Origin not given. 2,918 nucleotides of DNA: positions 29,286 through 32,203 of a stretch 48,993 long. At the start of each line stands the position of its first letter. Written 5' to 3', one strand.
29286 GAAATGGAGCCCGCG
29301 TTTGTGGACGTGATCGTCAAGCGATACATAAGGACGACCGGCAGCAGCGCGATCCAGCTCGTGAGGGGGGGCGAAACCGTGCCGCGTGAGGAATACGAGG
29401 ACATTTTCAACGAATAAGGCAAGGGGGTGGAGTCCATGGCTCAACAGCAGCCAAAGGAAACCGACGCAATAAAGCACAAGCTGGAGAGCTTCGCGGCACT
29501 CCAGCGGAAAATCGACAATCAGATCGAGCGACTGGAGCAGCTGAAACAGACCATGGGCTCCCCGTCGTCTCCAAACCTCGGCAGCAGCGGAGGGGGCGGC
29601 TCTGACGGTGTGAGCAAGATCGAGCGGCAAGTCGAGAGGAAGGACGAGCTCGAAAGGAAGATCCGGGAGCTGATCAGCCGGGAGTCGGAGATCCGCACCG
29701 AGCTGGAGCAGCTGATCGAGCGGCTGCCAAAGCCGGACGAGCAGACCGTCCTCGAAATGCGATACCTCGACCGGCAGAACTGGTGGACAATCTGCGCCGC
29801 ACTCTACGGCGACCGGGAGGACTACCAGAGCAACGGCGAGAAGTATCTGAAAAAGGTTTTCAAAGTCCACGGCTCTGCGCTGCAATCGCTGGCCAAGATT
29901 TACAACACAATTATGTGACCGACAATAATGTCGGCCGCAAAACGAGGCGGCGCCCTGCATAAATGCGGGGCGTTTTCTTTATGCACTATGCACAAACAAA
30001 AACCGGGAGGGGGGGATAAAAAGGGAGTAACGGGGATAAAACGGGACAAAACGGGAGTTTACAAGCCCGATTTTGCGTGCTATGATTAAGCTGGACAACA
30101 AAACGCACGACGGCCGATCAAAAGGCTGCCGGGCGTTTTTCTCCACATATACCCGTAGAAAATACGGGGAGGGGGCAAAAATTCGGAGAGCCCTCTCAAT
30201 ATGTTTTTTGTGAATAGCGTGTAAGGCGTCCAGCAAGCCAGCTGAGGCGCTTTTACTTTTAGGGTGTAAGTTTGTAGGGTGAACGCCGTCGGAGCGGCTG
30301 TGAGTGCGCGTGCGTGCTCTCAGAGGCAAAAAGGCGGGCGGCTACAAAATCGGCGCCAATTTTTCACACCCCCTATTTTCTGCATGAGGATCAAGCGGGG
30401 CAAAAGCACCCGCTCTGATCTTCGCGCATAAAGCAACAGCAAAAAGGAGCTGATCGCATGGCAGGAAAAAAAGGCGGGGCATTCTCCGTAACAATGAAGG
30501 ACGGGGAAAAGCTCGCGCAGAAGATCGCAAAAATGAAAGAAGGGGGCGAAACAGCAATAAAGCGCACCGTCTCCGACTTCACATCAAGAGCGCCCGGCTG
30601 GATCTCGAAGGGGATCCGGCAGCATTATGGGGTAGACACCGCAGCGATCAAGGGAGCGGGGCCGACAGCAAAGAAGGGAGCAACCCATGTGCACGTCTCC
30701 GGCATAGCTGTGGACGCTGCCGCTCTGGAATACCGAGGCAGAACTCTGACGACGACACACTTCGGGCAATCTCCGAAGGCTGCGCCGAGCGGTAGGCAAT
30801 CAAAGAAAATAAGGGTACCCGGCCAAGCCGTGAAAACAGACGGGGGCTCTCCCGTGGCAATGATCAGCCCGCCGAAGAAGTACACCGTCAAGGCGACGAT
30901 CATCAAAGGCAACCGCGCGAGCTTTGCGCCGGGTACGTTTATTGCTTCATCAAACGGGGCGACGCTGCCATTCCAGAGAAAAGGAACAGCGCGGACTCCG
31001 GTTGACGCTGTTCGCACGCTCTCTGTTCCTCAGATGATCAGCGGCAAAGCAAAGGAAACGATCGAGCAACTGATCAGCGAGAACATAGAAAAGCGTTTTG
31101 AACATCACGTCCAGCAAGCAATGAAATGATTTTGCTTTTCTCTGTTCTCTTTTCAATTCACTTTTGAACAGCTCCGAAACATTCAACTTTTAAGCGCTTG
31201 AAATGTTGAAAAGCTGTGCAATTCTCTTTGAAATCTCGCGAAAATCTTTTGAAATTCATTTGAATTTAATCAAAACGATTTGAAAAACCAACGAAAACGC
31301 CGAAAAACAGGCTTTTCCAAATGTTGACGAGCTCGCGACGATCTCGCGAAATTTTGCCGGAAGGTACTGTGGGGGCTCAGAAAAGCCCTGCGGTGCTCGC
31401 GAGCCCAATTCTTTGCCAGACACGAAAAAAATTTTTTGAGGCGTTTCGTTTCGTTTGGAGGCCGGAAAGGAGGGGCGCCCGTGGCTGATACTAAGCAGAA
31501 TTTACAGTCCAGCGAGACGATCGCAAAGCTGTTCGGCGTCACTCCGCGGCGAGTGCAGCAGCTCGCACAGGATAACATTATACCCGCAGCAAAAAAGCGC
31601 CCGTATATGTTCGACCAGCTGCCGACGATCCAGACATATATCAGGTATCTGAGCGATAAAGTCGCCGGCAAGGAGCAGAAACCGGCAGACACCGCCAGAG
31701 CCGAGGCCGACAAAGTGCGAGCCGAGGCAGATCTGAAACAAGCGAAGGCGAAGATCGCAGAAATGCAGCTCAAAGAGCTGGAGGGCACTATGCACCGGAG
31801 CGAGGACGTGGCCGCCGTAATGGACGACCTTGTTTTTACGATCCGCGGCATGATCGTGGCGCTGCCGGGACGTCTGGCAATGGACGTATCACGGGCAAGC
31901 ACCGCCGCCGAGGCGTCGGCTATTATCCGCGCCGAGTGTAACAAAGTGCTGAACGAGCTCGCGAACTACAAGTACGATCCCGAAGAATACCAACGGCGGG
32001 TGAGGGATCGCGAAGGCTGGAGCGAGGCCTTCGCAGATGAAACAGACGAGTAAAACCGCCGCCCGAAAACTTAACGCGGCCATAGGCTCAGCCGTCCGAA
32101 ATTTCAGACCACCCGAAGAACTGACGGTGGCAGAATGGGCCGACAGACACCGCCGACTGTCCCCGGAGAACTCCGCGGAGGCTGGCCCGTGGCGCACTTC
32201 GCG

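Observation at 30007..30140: Exactly 10-bp-phased GGGA decamer array abutting a promoter that is followed at once by a terminator: a candidate late-operon control region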

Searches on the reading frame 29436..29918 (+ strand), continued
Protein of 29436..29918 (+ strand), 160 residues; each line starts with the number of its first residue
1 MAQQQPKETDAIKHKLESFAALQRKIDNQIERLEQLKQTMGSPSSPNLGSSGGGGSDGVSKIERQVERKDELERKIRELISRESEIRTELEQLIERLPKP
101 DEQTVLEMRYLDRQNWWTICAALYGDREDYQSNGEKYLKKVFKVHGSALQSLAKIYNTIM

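Call 76: search_protein_families(library=ncbifam, proteins=[window:29436-29918:+], max_evalue=1)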
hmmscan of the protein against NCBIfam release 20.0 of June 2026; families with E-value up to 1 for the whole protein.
window:29436-29918:+ (160 aa): 10 families
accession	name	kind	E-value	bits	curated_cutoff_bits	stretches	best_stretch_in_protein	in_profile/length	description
TIGR04527.1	mycoplas_twoTM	subfamily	0.0013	18.5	125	1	7-102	107-178/248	MG_279/MG_280 family protein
TIGR02937.1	sigma70-ECF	superfamily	0.0025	17.4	42.9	1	33-114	85-134/165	sigma-70 family RNA polymerase sigma factor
NF043078.1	MMSYN1_0168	equivalog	0.0043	15.7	800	1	9-158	101-248/649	oligopeptide ABC transporter ATP-binding protein OppF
NF045487.1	ASRP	equivalog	0.029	13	300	1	61-102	136-177/593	archaea-specific SMC-related protein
NF045780.1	TrlF_fam_ATP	equivalog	0.043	12.5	350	1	6-104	469-549/944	TrlF family AAA-like ATPase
NF041356.1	XopR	equivalog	0.058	12.6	500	1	18-109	158-249/405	type III secretion system effector protein XopR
NF001070.0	PRK00118.1-6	equivalog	0.06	13.6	117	1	64-99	73-108/110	putative DNA-binding protein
NF047515.1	SpiroCoCo_C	equivalog_domain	0.15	11.2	125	0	5-40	88-123/313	SpiroCoCo family coiled-coil protein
NF033885.1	conj_TraP_IncI1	equivalog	0.4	10.4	135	0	61-104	108-151/217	conjugal transfer protein TraP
NF033542.1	transpos_IS110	equivalog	0.56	9.3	140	1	64-149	111-193/343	IS110 family RNA-guided transposase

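Call 86: get_annotated_region(hit=H4, flank=1100)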
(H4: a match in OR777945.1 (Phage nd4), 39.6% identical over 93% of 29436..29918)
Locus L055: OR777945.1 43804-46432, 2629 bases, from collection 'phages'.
description: Phage nd4, complete genome.
organism: Phage nd4 (NCBI taxid 3110883)
taxonomy: Viruses; Duplodnaviria; Heunggongvirae; Uroviricota; Caudoviricetes
host: -; source: -; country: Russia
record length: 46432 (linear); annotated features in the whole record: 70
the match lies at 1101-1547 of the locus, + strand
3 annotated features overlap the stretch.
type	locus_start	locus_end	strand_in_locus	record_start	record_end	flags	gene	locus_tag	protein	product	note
CDS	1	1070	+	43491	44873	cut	-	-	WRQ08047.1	adenine-specific methyltransferase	-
CDS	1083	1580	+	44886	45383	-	-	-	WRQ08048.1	hypothetical protein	-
CDS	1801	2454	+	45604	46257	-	-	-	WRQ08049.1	hypothetical protein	-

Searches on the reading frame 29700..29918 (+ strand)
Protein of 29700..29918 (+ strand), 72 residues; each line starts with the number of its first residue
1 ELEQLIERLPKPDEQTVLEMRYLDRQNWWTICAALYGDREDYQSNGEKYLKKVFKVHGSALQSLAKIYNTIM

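Call 48: search_protein_families(library=pfam, proteins=[window:29700-29918:+], max_evalue=1)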
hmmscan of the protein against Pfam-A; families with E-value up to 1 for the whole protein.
window:29700-29918:+ (72 aa): 4 families
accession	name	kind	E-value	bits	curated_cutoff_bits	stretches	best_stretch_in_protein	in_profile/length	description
PF07374.17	DUF1492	-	4.2e-06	27.3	21.5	1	1-42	47-88/100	Protein of unknown function (DUF1492)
PF21179.3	BldD-like_C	-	0.17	12.1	27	1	43-70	28-55/70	DNA-binding protein BldD-like, C-terminal domain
PF08281.18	Sigma70_r4_2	-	0.19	11.8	25.7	1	1-24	3-25/54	Sigma-70, region 4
PF18075.7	FtsX_ECD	-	0.23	12.5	23.5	1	4-71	18-87/96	FtsX extracellular domain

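Call 72: predict_structure(alignment_id=A5)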
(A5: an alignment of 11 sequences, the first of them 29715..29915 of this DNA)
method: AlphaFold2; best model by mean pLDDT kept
length: 67 residues; sequences in the alignment: 11
mean_pLDDT: 73.2   pTM: 0.53
mean pLDDT of the five models: 73.2, 72.8, 71.7, 70.8, 67.8
residues with pLDDT >= 90: 6; 70-90: 30; 50-70: 28; < 50: 3
segments of 3 or more residues with pLDDT < 50: none
pLDDT, mean of each block of 10 residues (from residue 1): 60 64 77 91 85 71 62
secondary structure, 60 per line:
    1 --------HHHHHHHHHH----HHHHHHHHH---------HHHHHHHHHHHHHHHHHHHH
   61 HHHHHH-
elements in order: H9-18 H23-31 H41-66

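Call 75: fold_search(model_id=the predicted structure, library=pdb)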
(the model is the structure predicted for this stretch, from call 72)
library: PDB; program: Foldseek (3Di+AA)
matches with E <= 10: 3; with E <= 0.001: 0
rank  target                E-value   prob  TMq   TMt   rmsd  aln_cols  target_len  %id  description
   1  6jx3_B                5.5e+00  0.13  0.42  0.36   3.4        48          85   14  Lasso peptide synthetase B1 complexed with the leader peptide (released 2019-06-26)
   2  5lq4_A                9.1e+00  0.08  0.38  0.08   4.2        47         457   15  The Structure of ThcOx, the First Oxidase Protein from the Cyanobactin Pathways (released 2016-11-09)
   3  8vwh_G                9.7e+00  0.06  0.35  0.12   4.3        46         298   26  Structure of the baculovirus major nucleocapsid protein VP39 (localised reconstruction) (released 2024-11-06)

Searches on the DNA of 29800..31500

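Call 8: search_rna_families(source=window, start=29800, end=31500, threshold=evalue, max_evalue=1)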
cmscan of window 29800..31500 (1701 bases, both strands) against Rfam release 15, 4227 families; matches with E-value up to 1: 3.
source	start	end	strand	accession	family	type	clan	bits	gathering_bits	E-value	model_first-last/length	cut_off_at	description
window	29911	29983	+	RF02969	DUF3800-I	Gene; sRNA;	-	24.5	44.2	0.54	1-115/115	no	DUF3800-I RNA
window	30164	30203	+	RF00617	cHP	Cis-reg;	CL00129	21.3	40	0.23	12-45/45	no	Flavivirus capsid hairpin cHP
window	31227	31346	-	RF02431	SpF22_sRNA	Gene; sRNA;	-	20.4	55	0.43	1-140/140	no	Streptococcus sRNA SpF22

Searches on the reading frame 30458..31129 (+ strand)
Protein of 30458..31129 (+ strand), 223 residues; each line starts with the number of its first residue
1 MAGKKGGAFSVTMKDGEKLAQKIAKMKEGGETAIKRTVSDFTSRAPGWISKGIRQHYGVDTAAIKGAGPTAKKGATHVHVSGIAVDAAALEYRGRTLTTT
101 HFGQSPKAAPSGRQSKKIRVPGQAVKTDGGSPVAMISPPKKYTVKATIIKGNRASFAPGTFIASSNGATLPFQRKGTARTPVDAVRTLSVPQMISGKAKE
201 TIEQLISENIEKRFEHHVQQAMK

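Call 5: search_protein_families(library=pfam, proteins=[window:30458-31129:+], max_evalue=0.01)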
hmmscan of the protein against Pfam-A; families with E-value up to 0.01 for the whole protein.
window:30458-31129:+ (223 aa): 0 families

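Call 37: search_protein_families(library=phrogs, proteins=[window:30458-31129:+], max_evalue=0.001)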
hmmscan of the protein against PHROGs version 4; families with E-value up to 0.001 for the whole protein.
window:30458-31129:+ (223 aa): 1 family
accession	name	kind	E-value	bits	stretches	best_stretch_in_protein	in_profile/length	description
phrog_27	-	connector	8e-22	79.2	1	8-223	10-191/199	tail completion or Neck1 protein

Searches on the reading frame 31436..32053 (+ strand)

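Call 5: search_protein_families(library=pfam, proteins=[window:31436-32053:+], max_evalue=0.01)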
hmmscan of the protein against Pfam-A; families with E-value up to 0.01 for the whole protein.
window:31436-32053:+ (205 aa): 1 family
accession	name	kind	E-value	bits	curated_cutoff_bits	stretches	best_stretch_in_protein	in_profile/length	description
PF12728.13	HTH_17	-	0.0014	19.2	27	1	27-60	5-39/51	Helix-turn-helix domain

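Call 37: search_protein_families(library=phrogs, proteins=[window:31436-32053:+], max_evalue=0.001)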
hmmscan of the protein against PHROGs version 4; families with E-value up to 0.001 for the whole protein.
window:31436-32053:+ (205 aa): 1 family
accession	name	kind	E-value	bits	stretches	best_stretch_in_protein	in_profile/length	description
phrog_57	-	head and packaging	7.8e-37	128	1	20-203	9-197/199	terminase small subunit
